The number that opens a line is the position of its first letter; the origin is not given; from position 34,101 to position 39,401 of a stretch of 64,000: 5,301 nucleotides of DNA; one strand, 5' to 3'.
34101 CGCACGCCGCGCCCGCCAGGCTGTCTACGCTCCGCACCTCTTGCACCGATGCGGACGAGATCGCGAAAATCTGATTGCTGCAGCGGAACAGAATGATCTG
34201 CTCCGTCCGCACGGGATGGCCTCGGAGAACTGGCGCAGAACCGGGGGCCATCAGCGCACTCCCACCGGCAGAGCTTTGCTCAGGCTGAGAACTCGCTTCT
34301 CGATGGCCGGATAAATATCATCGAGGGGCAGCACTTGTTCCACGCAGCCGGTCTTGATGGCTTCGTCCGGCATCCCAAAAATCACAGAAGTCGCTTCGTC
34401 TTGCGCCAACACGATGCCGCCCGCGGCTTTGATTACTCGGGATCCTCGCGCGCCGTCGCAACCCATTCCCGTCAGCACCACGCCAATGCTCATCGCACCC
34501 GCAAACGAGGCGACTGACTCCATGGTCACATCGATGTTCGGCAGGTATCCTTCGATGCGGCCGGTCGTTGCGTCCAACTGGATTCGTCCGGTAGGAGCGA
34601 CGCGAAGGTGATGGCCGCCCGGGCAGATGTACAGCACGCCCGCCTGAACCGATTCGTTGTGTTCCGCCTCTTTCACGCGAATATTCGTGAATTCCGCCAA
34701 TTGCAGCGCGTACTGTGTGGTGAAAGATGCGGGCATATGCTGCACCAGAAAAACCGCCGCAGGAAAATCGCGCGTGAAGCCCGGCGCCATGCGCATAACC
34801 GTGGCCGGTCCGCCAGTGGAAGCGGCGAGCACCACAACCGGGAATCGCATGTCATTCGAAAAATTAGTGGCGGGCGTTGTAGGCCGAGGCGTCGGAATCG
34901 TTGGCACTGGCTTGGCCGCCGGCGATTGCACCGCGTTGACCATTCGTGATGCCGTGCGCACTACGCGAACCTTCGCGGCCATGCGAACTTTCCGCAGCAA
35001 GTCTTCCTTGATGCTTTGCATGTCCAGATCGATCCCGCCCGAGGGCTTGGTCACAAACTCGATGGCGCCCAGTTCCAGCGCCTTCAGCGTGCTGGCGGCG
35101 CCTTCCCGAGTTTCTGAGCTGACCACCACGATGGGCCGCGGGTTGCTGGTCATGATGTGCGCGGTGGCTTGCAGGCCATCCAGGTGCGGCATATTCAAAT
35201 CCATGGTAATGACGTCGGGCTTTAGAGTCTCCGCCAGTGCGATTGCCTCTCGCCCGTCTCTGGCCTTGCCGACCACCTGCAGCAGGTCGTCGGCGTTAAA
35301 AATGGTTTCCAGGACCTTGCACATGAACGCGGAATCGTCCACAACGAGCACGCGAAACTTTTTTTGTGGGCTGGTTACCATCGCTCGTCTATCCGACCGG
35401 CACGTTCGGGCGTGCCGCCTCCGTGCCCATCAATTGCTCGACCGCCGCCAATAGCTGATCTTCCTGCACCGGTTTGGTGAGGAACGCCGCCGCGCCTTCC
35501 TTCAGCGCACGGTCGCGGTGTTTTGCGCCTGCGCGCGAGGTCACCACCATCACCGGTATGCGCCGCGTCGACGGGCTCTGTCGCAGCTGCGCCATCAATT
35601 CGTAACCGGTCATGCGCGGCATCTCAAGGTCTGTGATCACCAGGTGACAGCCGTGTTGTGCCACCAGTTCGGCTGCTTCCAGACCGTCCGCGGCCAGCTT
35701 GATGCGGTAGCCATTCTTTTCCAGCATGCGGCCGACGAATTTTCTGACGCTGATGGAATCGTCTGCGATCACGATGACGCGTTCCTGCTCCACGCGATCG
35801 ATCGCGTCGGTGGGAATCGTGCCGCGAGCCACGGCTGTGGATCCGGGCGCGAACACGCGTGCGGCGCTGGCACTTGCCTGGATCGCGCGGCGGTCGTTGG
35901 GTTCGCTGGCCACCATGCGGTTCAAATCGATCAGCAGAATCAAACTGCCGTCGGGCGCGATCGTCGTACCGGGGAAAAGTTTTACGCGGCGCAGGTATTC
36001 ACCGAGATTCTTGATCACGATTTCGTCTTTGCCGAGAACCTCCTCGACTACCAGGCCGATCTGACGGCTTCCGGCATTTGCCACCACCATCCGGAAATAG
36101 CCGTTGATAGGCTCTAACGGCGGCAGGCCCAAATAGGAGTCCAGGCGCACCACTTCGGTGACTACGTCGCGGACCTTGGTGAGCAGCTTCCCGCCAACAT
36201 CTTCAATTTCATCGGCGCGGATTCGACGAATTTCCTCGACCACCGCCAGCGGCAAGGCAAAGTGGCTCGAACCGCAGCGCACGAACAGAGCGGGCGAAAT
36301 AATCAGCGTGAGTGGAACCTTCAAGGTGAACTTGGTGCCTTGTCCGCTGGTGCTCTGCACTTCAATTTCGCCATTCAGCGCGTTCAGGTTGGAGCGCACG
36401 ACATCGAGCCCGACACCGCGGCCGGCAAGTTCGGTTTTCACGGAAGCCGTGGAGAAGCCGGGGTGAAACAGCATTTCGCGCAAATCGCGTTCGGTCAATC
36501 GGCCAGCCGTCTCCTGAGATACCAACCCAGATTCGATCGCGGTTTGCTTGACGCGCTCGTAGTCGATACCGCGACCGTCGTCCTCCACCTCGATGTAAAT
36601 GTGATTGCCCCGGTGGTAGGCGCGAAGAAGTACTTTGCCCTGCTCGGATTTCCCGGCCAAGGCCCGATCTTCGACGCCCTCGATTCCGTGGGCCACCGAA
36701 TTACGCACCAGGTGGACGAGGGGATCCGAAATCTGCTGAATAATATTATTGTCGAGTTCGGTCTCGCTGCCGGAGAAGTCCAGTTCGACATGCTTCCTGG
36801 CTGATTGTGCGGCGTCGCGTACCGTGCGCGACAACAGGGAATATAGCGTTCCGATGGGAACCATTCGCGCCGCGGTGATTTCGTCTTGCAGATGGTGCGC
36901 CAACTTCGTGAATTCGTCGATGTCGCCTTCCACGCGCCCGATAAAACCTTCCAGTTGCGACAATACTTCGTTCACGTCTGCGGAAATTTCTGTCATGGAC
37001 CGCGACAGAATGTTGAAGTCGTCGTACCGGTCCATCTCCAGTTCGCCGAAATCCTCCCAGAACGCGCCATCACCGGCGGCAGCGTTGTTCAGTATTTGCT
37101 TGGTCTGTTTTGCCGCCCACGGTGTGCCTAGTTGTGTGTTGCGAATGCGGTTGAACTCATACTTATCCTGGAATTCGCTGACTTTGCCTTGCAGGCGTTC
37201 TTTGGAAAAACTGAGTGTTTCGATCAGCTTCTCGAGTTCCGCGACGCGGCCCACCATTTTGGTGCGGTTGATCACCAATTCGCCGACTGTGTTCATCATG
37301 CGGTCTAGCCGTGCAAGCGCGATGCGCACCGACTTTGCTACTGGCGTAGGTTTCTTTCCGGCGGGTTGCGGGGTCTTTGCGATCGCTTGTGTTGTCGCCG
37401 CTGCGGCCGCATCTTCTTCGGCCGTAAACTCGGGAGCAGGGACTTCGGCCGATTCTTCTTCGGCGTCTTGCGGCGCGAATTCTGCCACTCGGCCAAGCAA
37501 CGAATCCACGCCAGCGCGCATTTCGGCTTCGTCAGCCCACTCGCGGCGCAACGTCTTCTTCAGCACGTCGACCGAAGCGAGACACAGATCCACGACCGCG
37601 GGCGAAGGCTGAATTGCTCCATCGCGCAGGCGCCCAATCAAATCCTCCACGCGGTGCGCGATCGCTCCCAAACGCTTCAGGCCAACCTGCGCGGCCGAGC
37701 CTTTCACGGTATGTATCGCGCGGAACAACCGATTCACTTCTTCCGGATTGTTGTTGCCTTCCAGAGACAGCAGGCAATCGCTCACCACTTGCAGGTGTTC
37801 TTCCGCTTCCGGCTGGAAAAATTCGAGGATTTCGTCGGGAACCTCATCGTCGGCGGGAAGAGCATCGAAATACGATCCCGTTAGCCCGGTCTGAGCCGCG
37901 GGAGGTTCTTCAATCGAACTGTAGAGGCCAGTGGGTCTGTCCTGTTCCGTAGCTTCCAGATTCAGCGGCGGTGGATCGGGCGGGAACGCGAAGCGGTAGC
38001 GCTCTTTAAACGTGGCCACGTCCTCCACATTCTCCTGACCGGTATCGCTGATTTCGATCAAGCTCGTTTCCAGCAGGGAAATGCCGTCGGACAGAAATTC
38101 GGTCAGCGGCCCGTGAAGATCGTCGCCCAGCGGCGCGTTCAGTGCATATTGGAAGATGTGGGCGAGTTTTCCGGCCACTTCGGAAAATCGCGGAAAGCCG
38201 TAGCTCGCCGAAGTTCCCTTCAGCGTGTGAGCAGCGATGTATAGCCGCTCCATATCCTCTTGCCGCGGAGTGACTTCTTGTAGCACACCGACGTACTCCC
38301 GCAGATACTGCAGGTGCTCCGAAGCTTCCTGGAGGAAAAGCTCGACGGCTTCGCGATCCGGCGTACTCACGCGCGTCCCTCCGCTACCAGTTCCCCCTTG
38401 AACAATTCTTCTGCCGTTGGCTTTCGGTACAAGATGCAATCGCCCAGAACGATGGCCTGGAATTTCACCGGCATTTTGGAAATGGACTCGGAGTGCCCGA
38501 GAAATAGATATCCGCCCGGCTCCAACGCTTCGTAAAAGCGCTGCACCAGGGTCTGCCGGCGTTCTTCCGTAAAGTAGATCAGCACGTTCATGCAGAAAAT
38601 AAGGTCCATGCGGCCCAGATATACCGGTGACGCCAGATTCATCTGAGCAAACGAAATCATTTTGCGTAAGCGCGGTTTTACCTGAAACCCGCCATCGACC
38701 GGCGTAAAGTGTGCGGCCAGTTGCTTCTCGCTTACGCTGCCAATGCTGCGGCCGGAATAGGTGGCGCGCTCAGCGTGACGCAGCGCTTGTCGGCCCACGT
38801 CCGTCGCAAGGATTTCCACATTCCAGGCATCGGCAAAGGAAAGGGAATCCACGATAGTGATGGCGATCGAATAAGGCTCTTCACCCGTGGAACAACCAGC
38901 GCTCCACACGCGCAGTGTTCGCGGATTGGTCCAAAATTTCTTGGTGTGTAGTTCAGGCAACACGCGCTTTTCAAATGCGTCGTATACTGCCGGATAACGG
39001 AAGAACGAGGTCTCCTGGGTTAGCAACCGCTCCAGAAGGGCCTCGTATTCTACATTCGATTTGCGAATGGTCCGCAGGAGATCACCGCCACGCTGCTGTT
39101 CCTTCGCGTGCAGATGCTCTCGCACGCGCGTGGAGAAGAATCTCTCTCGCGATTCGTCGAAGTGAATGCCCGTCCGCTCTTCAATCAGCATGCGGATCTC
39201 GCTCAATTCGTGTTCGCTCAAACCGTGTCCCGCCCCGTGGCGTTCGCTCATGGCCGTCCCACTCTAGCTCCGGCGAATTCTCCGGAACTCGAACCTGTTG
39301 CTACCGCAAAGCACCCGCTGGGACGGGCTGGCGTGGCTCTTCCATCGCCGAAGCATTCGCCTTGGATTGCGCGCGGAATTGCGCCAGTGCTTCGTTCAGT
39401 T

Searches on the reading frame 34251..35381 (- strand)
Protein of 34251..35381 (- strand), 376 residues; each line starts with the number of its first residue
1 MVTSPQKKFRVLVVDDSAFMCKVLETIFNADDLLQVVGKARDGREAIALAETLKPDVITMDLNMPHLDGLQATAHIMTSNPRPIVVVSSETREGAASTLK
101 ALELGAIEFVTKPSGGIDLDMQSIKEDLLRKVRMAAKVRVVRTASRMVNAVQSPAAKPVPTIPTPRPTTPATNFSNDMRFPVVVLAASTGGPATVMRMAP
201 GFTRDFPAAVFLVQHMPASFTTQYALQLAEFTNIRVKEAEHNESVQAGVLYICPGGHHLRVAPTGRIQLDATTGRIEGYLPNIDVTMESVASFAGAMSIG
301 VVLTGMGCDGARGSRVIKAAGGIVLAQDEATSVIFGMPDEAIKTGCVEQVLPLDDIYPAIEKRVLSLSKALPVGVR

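Call 41: search_protein_families(library=pfam, proteins=[window:34251-35381:-], max_evalue=0.001)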
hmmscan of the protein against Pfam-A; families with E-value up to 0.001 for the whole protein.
window:34251-35381:- (376 aa): 2 families
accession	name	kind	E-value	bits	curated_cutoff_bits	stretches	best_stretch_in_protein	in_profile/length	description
PF01339.22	CheB_methylest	-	1e-56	191.8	24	1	183-360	1-174/174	CheB methylesterase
PF00072.30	Response_reg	-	1e-22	80.8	30.2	1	11-115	1-102/111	Response regulator receiver domain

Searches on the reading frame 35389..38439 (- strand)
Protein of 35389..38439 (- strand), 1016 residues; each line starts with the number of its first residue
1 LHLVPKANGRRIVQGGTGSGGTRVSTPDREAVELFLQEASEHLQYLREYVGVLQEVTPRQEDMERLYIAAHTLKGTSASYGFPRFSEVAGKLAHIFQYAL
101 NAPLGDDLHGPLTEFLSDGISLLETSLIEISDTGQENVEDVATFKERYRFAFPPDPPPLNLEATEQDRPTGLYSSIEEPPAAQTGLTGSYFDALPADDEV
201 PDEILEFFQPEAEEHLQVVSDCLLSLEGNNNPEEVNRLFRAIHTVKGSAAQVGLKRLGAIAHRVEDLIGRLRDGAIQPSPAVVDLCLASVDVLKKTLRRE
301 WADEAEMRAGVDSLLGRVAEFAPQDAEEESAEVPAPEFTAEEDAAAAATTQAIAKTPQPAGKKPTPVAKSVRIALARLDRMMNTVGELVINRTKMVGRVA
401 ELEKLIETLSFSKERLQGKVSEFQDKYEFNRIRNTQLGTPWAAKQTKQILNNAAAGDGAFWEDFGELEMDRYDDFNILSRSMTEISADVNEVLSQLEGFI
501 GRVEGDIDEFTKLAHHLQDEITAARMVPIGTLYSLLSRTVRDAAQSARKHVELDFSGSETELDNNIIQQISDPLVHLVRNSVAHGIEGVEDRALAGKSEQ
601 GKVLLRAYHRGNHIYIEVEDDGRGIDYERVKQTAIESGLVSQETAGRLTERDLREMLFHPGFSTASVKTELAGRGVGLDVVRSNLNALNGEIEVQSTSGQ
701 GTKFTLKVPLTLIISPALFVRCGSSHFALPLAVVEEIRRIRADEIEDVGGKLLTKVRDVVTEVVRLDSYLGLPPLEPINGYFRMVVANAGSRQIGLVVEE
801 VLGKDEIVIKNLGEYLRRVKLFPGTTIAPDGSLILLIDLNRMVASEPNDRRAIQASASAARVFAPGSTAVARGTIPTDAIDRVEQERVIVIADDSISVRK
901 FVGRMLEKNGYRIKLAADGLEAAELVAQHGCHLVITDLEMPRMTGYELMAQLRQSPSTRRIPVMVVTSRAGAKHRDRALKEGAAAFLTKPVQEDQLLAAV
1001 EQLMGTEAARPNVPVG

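Call 41: search_protein_families(library=pfam, proteins=[window:35389-38439:-], max_evalue=0.001)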
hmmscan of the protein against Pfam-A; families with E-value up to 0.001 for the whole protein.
window:35389-38439:- (1016 aa): 5 families
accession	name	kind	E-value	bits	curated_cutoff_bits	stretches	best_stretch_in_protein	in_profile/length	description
PF00072.30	Response_reg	-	4.7e-27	94.8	30.2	1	889-1001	1-111/111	Response regulator receiver domain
PF01627.28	Hpt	-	1.5e-26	92.8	24.6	2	203-293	1-81/84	Hpt domain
PF01584.24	CheW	-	2.3e-20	73.1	23.5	1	717-845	2-136/138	CheW-like domain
PF02518.31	HATPase_c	-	4e-19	69.5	26.4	1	572-711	4-110/111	Histidine kinase-, DNA gyrase B-, and HSP90-like ATPase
PF02895.20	H-kinase_dim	-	2.2e-10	41.3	23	1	369-425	2-63/68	Signal transducing histidine kinase, homodimeric domain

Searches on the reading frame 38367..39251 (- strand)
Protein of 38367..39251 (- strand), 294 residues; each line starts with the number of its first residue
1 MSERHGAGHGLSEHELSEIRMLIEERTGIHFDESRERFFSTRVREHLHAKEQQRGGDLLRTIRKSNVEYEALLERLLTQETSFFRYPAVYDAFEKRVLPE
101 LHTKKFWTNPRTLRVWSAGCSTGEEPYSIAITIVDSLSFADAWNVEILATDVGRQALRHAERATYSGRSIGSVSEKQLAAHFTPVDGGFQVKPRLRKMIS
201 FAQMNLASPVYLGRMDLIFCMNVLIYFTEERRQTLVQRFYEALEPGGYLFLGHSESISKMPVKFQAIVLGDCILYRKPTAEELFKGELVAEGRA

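Call 41: search_protein_families(library=pfam, proteins=[window:38367-39251:-], max_evalue=0.001)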
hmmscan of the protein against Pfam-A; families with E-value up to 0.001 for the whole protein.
window:38367-39251:- (294 aa): 4 families
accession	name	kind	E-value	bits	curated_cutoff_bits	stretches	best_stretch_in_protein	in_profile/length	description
PF01739.24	CheR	-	3.4e-56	190.2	27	1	79-267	1-189/195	CheR methyltransferase, SAM binding domain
PF08242.18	Methyltransf_12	-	2.7e-05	25.3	30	1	143-249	19-98/98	Methyltransferase domain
PF13649.12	Methyltransf_25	-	4.1e-05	24.6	27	0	199-247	48-97/97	Methyltransferase domain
PF08241.18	Methyltransf_11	-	0.00065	20.7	21.2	0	199-251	44-95/95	Methyltransferase domain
